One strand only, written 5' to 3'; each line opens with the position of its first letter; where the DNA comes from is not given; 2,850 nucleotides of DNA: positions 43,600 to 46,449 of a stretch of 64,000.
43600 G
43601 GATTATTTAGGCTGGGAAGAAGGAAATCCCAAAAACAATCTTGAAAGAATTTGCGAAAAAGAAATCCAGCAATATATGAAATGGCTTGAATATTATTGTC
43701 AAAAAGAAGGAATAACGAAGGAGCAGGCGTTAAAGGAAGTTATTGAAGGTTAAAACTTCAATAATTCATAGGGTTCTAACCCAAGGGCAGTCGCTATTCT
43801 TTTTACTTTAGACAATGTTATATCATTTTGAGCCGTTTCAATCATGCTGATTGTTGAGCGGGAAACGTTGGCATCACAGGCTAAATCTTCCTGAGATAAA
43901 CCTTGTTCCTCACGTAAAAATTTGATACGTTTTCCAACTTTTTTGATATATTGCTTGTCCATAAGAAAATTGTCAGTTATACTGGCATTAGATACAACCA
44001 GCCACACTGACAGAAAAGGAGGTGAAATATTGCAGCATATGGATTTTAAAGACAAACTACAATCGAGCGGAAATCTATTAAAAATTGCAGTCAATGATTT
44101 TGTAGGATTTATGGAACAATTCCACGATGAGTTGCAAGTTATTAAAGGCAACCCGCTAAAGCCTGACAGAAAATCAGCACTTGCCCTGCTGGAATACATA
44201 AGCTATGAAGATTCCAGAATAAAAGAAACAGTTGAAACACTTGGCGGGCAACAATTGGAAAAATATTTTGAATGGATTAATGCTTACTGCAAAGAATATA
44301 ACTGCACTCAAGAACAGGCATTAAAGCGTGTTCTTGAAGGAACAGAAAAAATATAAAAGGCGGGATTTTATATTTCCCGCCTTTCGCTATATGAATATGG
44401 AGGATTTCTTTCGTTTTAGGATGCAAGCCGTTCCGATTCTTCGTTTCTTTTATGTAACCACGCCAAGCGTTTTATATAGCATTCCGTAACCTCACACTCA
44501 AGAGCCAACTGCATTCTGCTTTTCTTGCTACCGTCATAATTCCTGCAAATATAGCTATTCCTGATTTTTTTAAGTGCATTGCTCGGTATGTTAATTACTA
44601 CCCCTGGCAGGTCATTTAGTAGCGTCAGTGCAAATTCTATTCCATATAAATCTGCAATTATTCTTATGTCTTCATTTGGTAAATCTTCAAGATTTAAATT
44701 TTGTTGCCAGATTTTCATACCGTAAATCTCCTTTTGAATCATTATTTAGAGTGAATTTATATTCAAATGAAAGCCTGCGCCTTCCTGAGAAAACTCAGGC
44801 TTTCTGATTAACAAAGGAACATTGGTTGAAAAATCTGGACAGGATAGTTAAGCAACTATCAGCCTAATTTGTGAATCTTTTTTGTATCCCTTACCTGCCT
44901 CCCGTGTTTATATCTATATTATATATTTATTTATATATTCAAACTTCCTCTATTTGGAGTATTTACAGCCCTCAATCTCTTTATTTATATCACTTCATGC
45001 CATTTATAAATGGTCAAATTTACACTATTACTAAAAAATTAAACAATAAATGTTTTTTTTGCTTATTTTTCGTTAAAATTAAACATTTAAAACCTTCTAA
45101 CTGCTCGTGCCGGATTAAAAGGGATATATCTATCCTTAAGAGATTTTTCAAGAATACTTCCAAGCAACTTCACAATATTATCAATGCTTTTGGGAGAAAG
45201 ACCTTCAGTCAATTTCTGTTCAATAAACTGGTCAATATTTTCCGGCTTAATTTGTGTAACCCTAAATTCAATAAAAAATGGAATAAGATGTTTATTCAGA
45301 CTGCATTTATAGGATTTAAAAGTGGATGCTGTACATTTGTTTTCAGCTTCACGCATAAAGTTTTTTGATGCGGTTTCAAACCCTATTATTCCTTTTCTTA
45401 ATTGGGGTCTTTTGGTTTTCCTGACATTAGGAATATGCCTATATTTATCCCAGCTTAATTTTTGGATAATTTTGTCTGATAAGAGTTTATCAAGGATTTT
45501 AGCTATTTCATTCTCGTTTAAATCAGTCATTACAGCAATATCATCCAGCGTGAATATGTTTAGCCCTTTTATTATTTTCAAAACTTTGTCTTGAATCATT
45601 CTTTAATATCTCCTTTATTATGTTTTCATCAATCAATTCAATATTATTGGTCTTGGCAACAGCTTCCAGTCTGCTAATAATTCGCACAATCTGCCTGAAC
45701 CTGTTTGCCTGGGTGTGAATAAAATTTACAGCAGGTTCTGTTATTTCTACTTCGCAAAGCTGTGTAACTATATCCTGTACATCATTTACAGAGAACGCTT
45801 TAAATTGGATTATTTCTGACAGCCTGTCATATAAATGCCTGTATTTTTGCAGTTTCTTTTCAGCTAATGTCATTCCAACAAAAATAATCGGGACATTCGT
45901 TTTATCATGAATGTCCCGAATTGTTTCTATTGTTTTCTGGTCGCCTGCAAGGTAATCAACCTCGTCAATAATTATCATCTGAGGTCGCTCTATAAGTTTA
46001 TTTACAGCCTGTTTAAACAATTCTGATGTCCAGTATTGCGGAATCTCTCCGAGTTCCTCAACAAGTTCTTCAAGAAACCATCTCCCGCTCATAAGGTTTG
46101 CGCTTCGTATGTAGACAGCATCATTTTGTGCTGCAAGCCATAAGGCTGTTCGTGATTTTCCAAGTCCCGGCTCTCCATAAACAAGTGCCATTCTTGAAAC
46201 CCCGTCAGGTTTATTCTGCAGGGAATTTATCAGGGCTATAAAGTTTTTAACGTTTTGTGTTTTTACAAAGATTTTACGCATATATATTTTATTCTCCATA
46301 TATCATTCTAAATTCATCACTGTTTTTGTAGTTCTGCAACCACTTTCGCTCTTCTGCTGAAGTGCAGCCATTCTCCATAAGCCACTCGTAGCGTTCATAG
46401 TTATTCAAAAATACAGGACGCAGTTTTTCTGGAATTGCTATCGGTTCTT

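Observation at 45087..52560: Two head-to-head copies of a Mu-type transposase-ATPase-third gene module, plus a third unrelated MuA/MuB pair 2 kb away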

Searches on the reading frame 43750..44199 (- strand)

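Call 26: search_protein_families(library=pfam, proteins=[window:43750-44199:-], max_evalue=0.01)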
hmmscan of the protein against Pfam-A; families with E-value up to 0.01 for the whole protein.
window:43750-44199:- (149 aa): 7 families
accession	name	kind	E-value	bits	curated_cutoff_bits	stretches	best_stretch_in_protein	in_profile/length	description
PF01381.28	HTH_3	-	1.8e-14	53.9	23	1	92-146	1-55/55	Helix-turn-helix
PF12844.13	HTH_19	-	1.2e-12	48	30.2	1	89-147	1-59/64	Helix-turn-helix domain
PF13560.12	HTH_31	-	9.9e-11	42.2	27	1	89-143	3-58/64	Helix-turn-helix domain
PF13443.12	HTH_26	-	4.2e-06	27.4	22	1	92-149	2-60/63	Cro/C1-type HTH DNA-binding domain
PF13413.12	HTH_25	-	0.0014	18.8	24.6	1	95-145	5-61/62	Helix-turn-helix domain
PF13744.12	HTH_37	-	0.0045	17.2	27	1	89-141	20-73/80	Helix-turn-helix domain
PF04545.22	Sigma70_r4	-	0.0058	16.6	24.1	0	95-122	15-42/50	Sigma-70, region 4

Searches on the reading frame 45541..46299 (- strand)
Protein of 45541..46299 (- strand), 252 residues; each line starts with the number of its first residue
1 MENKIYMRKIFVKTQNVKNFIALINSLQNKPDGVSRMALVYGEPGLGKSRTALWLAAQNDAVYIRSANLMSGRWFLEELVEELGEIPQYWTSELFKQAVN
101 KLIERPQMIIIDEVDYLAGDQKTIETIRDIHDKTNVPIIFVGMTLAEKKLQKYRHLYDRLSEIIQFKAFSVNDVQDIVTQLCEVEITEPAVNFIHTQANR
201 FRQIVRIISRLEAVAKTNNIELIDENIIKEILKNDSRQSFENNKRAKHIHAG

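Call 8: search_protein_families(library=pfam, proteins=[window:45541-46299:-], max_evalue=0.01)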
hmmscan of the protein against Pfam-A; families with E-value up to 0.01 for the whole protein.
window:45541-46299:- (252 aa): 9 families
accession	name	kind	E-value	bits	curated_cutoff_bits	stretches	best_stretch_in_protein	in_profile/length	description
PF13401.12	AAA_22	-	1.2e-17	64.9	27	1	36-149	6-129/130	AAA domain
PF00004.35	AAA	-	2.7e-08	34.8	21.2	1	39-166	2-129/131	ATPase family associated with various cellular activities (AAA)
PF05621.17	TniB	-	2.7e-08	33.9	22.4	1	11-162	10-181/189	Bacterial TniB protein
PF13361.12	UvrD_C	-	0.00035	20.5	25.6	1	8-180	103-270/350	UvrD-like helicase C-terminal domain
PF13191.12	AAA_16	-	0.001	20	32.6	1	24-86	13-64/167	AAA ATPase domain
PF00308.24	Bac_DnaA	-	0.0014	19.3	23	1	8-128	7-120/162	Bacterial DnaA ATPAse domain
PF24883.2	NPHP3_N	-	0.0031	18.1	24.8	0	91-138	109-157/164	Nephrocystin 3, N-terminal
PF10012.15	DUF2255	-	0.0038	17.9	29.8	1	49-86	24-61/115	Uncharacterized protein conserved in bacteria (DUF2255)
PF13173.12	AAA_14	-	0.0064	16.9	27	0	38-150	5-105/129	AAA domain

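Call 89: search_protein_families(library=ncbifam, proteins=[window:45541-46299:-], max_evalue=0.001)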
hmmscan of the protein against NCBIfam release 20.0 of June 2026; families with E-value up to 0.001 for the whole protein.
window:45541-46299:- (252 aa): 10 families
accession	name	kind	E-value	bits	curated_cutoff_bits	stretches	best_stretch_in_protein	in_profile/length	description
NF003229.0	PRK04195.1-5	equivalog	2.1e-10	39.9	280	1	100-227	97-223/413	replication factor C large subunit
TIGR00635.1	ruvB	equivalog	3.2e-06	26.4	299.05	1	11-233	6-227/305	Holliday junction branch migration DNA helicase RuvB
NF003232.0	PRK04195.2-2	equivalog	2.3e-05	23.5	701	1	36-201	37-188/480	replication factor C large subunit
NF000868.0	PRK00080.1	equivalog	2.8e-05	23.2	282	0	142-233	155-248/330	Holliday junction branch migration DNA helicase RuvB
NF041006.2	cell_div_CdvC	equivalog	3.7e-05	22.8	650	1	31-120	130-213/370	cell division protein CdvC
NF003069.1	PRK03992.1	subfamily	9.7e-05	21.7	500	1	38-126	168-245/379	proteasome-activating nucleotidase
NF042959.1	IteA_antiphage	equivalog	0.00018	20.8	510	1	14-59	101-149/367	anti-phage ATPase IteA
TIGR01242.2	TIGR01242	subfamily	0.00036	19.6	500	1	38-126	151-228/362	proteasome-activating nucleotidase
NF047747.1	PrtsmActNtasePan2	equivalog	0.00081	18.7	700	0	38-125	188-264/397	proteasome-activating nucleotidase Pan2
NF006623.1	PRK09191.1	subfamily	0.00096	19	240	0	76-142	153-217/258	PhyR family response regulator anti-anti-sigma factor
